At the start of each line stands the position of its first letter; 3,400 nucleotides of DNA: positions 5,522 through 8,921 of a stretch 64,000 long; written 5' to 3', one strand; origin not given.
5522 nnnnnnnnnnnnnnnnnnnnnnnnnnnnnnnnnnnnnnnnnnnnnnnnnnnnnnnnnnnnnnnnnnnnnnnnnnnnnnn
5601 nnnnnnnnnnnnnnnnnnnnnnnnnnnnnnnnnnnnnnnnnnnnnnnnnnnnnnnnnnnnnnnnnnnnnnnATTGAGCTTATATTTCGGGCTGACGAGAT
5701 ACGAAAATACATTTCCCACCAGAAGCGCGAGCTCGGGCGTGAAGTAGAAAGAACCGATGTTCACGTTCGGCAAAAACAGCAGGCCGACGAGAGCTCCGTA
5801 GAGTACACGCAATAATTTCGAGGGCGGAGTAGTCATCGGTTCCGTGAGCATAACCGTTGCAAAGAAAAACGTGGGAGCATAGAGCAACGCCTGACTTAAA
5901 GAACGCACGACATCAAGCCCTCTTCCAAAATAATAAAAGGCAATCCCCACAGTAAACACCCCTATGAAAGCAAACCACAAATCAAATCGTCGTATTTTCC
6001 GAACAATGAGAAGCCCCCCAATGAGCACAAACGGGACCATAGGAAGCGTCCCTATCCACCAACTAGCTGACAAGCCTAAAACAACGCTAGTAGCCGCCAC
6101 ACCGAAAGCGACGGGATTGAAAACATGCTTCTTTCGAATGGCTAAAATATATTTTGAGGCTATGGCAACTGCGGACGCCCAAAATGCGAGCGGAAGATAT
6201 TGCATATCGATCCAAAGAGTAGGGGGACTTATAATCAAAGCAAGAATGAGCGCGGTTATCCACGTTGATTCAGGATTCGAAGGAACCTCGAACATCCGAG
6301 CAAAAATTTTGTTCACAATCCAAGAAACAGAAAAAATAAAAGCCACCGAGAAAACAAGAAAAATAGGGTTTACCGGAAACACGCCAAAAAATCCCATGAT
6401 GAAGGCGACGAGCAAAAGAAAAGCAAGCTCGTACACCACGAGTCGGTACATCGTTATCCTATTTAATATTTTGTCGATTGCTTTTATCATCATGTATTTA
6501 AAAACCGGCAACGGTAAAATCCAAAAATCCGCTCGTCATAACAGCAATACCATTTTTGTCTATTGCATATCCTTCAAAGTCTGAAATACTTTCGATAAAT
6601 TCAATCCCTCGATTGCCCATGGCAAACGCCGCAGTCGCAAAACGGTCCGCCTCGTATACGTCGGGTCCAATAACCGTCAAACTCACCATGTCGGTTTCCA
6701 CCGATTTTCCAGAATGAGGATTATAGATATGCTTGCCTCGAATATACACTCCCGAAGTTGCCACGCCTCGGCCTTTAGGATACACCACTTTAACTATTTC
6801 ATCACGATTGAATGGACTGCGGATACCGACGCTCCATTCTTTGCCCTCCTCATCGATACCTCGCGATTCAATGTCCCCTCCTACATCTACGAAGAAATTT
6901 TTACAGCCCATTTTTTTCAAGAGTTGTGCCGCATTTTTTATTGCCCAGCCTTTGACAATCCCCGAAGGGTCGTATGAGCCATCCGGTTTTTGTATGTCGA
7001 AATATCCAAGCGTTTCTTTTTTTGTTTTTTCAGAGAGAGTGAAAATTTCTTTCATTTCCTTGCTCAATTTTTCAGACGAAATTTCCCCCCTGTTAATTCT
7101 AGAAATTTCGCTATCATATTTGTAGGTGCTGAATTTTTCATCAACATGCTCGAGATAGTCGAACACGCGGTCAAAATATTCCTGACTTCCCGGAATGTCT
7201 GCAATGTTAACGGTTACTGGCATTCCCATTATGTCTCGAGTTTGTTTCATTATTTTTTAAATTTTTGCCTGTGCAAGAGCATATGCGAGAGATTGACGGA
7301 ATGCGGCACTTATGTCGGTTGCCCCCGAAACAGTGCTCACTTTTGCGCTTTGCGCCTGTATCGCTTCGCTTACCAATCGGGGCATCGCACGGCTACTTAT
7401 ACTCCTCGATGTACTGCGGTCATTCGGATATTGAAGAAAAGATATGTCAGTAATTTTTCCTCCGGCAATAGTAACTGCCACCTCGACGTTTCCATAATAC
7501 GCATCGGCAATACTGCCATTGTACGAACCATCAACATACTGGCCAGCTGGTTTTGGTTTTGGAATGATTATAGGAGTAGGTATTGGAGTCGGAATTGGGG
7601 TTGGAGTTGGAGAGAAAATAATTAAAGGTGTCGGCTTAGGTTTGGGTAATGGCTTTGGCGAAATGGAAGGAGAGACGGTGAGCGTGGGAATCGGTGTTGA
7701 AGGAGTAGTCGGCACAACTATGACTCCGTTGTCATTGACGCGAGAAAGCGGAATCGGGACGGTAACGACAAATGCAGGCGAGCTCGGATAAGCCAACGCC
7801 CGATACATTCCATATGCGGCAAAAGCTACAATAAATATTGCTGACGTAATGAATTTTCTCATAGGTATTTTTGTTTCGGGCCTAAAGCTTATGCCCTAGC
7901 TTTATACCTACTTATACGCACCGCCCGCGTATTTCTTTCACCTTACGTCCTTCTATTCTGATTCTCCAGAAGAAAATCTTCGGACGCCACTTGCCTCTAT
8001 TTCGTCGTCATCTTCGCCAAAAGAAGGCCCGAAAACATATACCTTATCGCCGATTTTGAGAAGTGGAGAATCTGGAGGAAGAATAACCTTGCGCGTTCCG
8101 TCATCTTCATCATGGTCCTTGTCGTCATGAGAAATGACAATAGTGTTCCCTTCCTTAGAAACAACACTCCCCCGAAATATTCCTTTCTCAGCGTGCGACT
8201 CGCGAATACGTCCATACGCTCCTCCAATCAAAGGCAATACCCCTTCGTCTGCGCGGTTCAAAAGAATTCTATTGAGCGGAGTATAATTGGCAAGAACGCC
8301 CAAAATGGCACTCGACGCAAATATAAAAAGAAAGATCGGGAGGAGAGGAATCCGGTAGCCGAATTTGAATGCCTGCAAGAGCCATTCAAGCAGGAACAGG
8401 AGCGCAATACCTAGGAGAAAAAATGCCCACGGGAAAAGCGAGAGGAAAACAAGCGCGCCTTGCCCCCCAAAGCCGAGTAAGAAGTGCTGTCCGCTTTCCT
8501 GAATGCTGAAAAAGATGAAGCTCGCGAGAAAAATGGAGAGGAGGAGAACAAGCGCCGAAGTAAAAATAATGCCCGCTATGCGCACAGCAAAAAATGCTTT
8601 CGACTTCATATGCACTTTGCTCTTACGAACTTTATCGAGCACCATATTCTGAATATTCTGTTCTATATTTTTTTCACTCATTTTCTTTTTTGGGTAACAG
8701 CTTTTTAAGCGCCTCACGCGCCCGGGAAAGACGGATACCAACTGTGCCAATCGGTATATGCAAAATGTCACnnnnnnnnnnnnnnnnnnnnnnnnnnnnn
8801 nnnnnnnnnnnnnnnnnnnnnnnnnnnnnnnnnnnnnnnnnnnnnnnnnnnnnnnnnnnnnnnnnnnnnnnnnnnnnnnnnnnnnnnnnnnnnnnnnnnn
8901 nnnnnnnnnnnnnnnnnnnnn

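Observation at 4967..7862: Compact three-gene flavin module (FMN-binding protein, ApbE, membrane-FNR fusion): candidate minimal NQR/RNF-like transmembrane electron-transfer unit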

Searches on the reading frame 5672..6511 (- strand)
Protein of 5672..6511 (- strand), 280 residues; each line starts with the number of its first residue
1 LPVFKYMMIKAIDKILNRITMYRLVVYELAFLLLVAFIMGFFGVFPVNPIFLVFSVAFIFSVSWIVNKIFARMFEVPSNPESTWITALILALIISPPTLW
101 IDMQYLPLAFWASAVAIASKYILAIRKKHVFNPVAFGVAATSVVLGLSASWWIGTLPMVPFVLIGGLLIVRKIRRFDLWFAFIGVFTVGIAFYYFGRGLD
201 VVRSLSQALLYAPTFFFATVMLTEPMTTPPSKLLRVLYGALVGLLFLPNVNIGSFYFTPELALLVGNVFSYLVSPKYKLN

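Call 15: search_solved_structures(query=A2, max_evalue=10, show_alignments=4)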
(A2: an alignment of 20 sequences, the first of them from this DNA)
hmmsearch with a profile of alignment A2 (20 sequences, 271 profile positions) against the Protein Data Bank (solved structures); distinct sequences matched with E-value up to 10: 1.
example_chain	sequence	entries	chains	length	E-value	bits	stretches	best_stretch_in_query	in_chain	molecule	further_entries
8ahx_D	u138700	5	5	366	0.00056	22.8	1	155-262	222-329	Ion-translocating oxidoreductase complex subunit D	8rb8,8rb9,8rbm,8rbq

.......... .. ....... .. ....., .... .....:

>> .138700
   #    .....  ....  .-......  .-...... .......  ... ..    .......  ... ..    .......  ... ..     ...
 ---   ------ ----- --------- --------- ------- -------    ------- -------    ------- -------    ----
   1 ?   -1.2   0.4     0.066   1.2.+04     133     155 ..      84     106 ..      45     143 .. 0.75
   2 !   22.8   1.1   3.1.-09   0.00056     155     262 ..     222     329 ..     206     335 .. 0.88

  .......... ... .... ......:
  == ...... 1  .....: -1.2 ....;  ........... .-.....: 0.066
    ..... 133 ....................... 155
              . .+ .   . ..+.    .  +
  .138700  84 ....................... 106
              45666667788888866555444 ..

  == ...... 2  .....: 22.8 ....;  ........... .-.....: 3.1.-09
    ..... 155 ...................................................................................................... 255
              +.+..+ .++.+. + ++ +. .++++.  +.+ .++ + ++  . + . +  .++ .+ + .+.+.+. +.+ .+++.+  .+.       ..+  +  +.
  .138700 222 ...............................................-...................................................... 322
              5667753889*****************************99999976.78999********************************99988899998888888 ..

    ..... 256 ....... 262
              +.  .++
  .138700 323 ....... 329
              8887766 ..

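Call 40: predict_structure(alignment_id=A2)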
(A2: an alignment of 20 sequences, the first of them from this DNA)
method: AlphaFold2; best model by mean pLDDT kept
length: 278 residues; sequences in the alignment: 20
mean_pLDDT: 88.7   pTM: 0.86
mean pLDDT of the five models: 88.7, 87.5, 87.3, 85.4, 85.1
residues with pLDDT >= 90: 162; 70-90: 98; 50-70: 18; < 50: 0
segments of 3 or more residues with pLDDT < 50: none
pLDDT, mean of each block of 10 residues (from residue 1): 78 90 93 96 92 97 96 88 93 93 93 94 76 90 88 91 94 91 95 93 92 89 74 91 88 70 86 67
secondary structure, 60 per line:
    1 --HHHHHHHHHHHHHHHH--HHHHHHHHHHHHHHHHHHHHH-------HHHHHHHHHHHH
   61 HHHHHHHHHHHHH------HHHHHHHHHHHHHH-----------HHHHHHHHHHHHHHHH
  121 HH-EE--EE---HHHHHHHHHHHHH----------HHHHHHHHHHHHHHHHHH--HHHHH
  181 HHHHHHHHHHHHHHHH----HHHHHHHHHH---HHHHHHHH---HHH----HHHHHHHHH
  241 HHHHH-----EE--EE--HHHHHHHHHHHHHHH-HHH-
elements in order: H3-18 H21-41 H49-73 H80-93 H105-122 H133-145 H156-173 H176-196 H201-210 H214-221 H232-245 H259-273
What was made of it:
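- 5678..6511 (-): RnfD/NqrB-fold membrane domain of the fusion protein (residues 1-278). The likely true start is the ATG at 6493. About 10 helices, N-in/C-in. AF2 model has pLDDT 88.7 and pTM 0.86 (call 40).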

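Call 44: fold_search(model_id=the predicted structure, library=pdb)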
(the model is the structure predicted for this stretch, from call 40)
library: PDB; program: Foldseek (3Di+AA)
matches with E <= 10: 123; with E <= 0.001: 11
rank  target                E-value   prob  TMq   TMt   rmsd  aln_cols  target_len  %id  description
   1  8ahx_D                8.0e-06  1.00  0.69  0.56   6.4       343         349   15  Cryo-EM structure of the nitrogen-fixation associated NADH:ferredoxin oxidoreductase RNF from Azotobacter vinelandii (released 2023-11-01)
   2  9eri_D                1.2e-05  1.00  0.67  0.60   5.7       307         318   15  Cryo-EM structure of sodium pumping Rnf complex from Acetobacterium woodii bound to NADH (released 2025-03-05)
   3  8rbq_D                4.1e-05  1.00  0.70  0.64   5.1       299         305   18  Cryo-EM structure of the NADH:ferredoxin oxidoreductase RNF from Azotobacter vinelandii, dithionite reduced (released 2024-06-26)
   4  9uuu_B                9.0e-05  1.00  0.55  0.42   6.7       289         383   17  Cryo-EM structure of Na+-translocating NADH-ubiquinone oxidoreductase from Vibrio cholerae reduced by NADH (released 2025-06-25)
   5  7xk3_B                1.4e-04  1.00  0.57  0.42   5.3       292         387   17  Cryo-EM structure of Na+-pumping NADH-ubiquinone oxidoreductase from Vibrio cholerae, state 1 (released 2022-07-20)
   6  7xk6_B                2.0e-04  1.00  0.58  0.41   5.0       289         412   18  Cryo-EM structure of Na+-pumping NADH-ubiquinone oxidoreductase from Vibrio cholerae, with aurachin D-42 (released 2022-07-20)
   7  9lrr_B                2.7e-04  1.00  0.57  0.40   6.3       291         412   18  Cryo-EM structure of Na+-translocating NADH-ubiquinone oxidoreductase NqrB-G141A mutant from Vibrio cholerae with boun (released 2025-04-23)
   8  9ud3_B                2.7e-04  1.00  0.52  0.40   6.5       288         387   16  Cryo-EM structure of Na+-translocating NADH-ubiquinone oxidoreductase NqrB-T236Y mutant from Vibrio cholerae (released 2025-06-25)
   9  8ad0_B                4.1e-04  1.00  0.56  0.42   6.2       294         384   18  X-ray structure of Na+-NQR from Vibrio cholerae in different conformation at 3.1 A (released 2023-07-12)
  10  8a1x_B                5.8e-04  1.00  0.58  0.42   5.1       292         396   17  Sodium pumping NADH-quinone oxidoreductase with inhibitor DQA (released 2023-06-14)
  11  8evu_B                6.6e-04  1.00  0.58  0.41   5.2       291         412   17  Cryo EM structure of Vibrio cholerae NQR (released 2022-11-16)
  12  8a1t_B                2.1e-03  1.00  0.53  0.39   6.7       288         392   17  Sodium pumping NADH-quinone oxidoreductase (released 2023-06-14)
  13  8a1v_B                2.1e-03  1.00  0.51  0.38   6.8       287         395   19  Sodium pumping NADH-quinone oxidoreductase with substrate Q2 (released 2023-06-14)
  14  8acw_B                2.2e-03  1.00  0.58  0.44   5.3       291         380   17  X-ray structure of Na+-NQR from Vibrio cholerae at 3.4 A resolution (released 2023-07-12)
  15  7zc6_D                3.4e-03  1.00  0.67  0.62   4.7       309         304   16  Na+ - translocating ferredoxin: NAD+ reductase (Rnf) of C. tetanomorphum (released 2022-09-28)
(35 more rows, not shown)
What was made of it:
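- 5678..6511 (-): Foldseek ranks 1-15 are all RnfD or NqrB chains, with TM-score 0.67-0.70 to RnfD (call 44).
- The membrane domain adopts the full RnfD/NqrB fold (calls 40, 44). The membrane domain is homologous in fold to the NQR and RNF subunit (call 44).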

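Call 67: search_protein_representatives(protein=window:5672-6511:-)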
Query: 280 residues. Proteins with E-value up to 0.001 (for the whole library): 1582; up to 1e-10: 811; up to 1e-30: 365. The best 150 are listed.
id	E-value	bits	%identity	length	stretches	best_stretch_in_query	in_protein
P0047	2.7e-95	335.7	63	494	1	21-279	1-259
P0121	4.4e-73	262.8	50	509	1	8-279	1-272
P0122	8.8e-72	258.6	50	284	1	8-277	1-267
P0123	3.7e-71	256.5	53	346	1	8-279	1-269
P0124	2.3e-67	244.1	50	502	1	8-278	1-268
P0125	5.6e-66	239.5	48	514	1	8-276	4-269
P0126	2.8e-65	237.2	52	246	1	8-241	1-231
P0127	9.9e-65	235.4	48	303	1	8-277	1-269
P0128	3.0e-64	233.9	47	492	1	8-279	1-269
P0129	1.7e-63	231.4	45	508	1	11-279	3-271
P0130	2.3e-63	231.0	48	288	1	9-278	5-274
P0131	3.5e-63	230.3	46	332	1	8-279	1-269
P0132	1.0e-61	225.5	49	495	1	8-276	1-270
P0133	1.7e-61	224.8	46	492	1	21-279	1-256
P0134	1.7e-61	224.8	47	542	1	5-278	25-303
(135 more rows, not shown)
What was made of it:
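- There are 365 clusters at 50% identity with E<=1e-30, mostly ~500 aa fusions (call 67).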

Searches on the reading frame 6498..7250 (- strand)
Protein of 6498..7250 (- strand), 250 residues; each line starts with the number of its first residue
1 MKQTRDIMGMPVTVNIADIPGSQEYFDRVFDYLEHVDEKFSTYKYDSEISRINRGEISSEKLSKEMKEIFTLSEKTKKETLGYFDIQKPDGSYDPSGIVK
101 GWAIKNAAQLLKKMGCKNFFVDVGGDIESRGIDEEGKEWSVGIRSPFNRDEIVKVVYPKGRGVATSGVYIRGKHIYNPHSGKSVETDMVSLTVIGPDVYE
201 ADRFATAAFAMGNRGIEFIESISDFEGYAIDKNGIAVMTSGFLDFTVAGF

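Call 3: search_protein_families(library=pfam, proteins=[window:6498-7250:-], max_evalue=0.01)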
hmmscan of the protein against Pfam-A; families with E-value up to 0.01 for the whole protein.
window:6498-7250:- (250 aa): 1 family
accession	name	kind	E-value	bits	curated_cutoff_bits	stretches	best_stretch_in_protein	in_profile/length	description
PF02424.20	ApbE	-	4.6e-43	148.1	25.6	2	92-222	125-258/266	ApbE family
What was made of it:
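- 6498..7250 (-): ApbE-family FAD:protein FMN transferase, 250 aa, without a leader peptide. It starts at the first core strand, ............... Pfam ApbE 4.6e-43 (call 3).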

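Call 4: search_protein_families(library=ncbifam, proteins=[window:6498-7250:-], max_evalue=0.01)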
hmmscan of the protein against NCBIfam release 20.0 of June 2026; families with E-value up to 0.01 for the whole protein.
window:6498-7250:- (250 aa): 1 family
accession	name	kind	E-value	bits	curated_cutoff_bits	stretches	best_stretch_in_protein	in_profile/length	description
NF007774.0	PRK10461.1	equivalog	3.1e-28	98.7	498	2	89-234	177-331/351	FAD:protein FMN transferase ApbE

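Call 51: search_solved_structures(query=window:6498-7250:-, max_evalue=0.001, show_alignments=2)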
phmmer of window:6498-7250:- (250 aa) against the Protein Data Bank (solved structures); distinct sequences matched with E-value up to 0.001: 13.
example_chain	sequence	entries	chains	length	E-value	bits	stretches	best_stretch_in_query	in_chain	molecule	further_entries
4xgw_A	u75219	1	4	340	1.8e-24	90.1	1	83-236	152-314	FAD:protein FMN transferase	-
2o18_A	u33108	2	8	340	6.4e-24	88.3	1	83-236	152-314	Thiamine biosynthesis lipoprotein apbE | FAD:protein FMN transferase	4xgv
4xgx_A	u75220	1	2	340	1.2e-22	84.2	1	83-236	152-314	FAD:protein FMN transferase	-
3pnd_A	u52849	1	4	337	6.8e-22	81.6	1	87-219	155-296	Thiamine biosynthesis lipoprotein ApbE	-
6nxi_A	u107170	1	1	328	5e-21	78.8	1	89-219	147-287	FAD:protein FMN transferase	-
6nxj_A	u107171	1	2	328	1.1e-19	74.4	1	89-219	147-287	FAD:protein FMN transferase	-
5mgy_H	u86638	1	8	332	8e-16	61.8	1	94-221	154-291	FAD:protein FMN transferase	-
7esa_A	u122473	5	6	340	1.5e-14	57.5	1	87-242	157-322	FAD:protein FMN transferase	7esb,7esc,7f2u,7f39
1vrm_A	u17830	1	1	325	1.8e-10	44.3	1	93-218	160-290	hypothetical protein TM1553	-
4xdt_A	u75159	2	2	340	8.5e-09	38.8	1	93-213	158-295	FAD:protein FMN transferase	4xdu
4ifu_A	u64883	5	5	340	3.6e-08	36.7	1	93-213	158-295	FAD:protein FMN transferase | Thiamine biosynthesis lipoprotein ApbE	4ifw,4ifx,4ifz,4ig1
7mgt_A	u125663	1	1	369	4.5e-08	36.4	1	93-213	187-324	FAD:protein FMN transferase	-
4xdr_A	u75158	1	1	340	4.8e-07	33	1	93-213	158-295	FAD:protein FMN transferase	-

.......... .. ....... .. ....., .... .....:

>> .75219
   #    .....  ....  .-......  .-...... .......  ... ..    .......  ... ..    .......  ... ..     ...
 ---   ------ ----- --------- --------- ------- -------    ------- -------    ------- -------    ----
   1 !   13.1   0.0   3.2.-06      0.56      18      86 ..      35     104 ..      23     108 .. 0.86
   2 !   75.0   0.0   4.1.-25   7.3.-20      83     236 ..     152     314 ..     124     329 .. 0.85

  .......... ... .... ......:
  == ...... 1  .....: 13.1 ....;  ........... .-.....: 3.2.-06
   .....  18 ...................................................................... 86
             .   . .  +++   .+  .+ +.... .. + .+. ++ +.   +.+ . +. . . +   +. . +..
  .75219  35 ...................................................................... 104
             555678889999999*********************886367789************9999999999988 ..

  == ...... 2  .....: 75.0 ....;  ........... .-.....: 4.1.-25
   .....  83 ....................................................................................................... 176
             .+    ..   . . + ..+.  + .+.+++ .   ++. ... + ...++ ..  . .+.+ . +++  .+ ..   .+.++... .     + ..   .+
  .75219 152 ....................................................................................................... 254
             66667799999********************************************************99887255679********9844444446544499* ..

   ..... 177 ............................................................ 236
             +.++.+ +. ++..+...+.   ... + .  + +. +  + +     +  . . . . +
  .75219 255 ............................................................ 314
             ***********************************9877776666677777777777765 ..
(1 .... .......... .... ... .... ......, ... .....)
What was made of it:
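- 6498..7250 (-): Solved ApbE structures 4xgw/2o18 match at E about 1e-24, with the alignment starting at residue ~35 of the signal-less constructs (call 51).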

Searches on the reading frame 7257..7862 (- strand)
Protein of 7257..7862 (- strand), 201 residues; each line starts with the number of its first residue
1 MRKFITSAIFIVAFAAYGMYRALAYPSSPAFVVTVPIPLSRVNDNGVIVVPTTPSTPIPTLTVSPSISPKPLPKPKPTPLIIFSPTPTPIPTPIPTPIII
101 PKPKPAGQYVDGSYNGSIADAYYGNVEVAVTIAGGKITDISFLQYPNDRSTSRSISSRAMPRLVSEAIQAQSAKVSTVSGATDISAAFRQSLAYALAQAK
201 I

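Call 3: search_protein_families(library=pfam, proteins=[window:7257-7862:-], max_evalue=0.01)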
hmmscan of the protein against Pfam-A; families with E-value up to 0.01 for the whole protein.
window:7257-7862:- (201 aa): 2 families
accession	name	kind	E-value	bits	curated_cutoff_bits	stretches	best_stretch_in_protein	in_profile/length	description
PF04205.19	FMN_bind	-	9.4e-07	29.8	22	1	122-196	2-76/77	FMN-binding domain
PF18210.6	Knl1_RWD_C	-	0.0027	18.3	27.8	1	122-186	73-135/151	Knl1 RWD C-terminal domain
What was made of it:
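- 7257..7862 (-): NqrC/RnfG-like FMN-binding subunit, 201 aa. Signal anchor at residues 1-24 (7791-7862), Pro/Thr-rich linker at residues 25-108 (7539-7790), FMN_bind domain at residues ~115-198 (7269-7520). Pfam FMN_bind E=9.4e-7 (call 3).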

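Call 4: search_protein_families(library=ncbifam, proteins=[window:7257-7862:-], max_evalue=0.01)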
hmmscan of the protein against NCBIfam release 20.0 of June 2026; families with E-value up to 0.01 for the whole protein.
window:7257-7862:- (201 aa): 1 family
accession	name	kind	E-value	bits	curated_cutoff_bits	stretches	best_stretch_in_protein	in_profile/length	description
NF008084.0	PRK10819.1-5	equivalog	0.004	17.1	315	1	47-105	58-110/249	TonB system transport protein TonB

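Call 52: search_solved_structures(query=window:7257-7862:-, max_evalue=1, show_alignments=2)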
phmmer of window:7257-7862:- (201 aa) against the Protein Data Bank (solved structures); distinct sequences matched with E-value up to 1: 3.
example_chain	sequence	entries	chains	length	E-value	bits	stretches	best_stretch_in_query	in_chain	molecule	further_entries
8p2a_A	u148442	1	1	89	2.2e-13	53.6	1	115-198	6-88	FMN-binding domain-containing protein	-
23px_A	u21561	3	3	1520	0.0027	20.7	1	65-105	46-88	Putative lipoprotein AcfD homolog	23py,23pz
8p2b_A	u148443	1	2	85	0.0032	20.5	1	118-199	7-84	Clostridiaceae bacterium FMN4 domain 1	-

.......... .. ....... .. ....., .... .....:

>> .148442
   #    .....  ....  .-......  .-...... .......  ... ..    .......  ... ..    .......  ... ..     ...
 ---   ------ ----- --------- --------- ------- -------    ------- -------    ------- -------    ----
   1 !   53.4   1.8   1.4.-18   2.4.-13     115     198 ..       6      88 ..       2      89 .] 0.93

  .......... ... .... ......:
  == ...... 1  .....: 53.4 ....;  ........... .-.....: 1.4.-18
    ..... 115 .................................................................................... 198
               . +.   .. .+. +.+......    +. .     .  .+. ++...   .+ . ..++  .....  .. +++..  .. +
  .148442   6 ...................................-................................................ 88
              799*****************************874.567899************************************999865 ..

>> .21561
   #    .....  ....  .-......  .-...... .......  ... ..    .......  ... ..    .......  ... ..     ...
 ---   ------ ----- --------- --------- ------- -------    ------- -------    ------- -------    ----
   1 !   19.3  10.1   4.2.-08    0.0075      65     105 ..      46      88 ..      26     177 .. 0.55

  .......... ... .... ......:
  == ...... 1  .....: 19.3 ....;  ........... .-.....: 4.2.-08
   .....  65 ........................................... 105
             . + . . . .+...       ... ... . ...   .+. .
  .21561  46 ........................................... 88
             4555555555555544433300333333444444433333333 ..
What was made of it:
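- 7257..7862 (-): Closest solved structure is the FMN-binding domain 8p2a, E=2.2e-13 (call 52).
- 7317..7319 (-): Codon of Thr182, the predicted ApbE flavinylation site in V-S-G-A-T, 19 residues from the C-terminus. It aligns with the SGAT of 8p2a (call 52).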

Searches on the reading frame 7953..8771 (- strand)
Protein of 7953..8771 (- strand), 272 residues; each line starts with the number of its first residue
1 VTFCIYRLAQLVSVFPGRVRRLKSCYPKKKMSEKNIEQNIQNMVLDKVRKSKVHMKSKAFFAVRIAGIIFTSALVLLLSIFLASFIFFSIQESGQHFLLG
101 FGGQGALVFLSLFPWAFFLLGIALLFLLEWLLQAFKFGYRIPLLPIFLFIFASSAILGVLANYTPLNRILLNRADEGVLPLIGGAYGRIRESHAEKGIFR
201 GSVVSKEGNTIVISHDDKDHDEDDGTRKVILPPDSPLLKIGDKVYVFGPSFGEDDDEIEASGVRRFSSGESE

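Call 3: search_protein_families(library=pfam, proteins=[window:7953-8771:-], max_evalue=0.01)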
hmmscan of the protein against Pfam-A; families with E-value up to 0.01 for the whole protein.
window:7953-8771:- (272 aa): 0 families

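Call 4: search_protein_families(library=ncbifam, proteins=[window:7953-8771:-], max_evalue=0.01)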
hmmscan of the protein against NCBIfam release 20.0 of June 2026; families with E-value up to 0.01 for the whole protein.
window:7953-8771:- (272 aa): 0 families
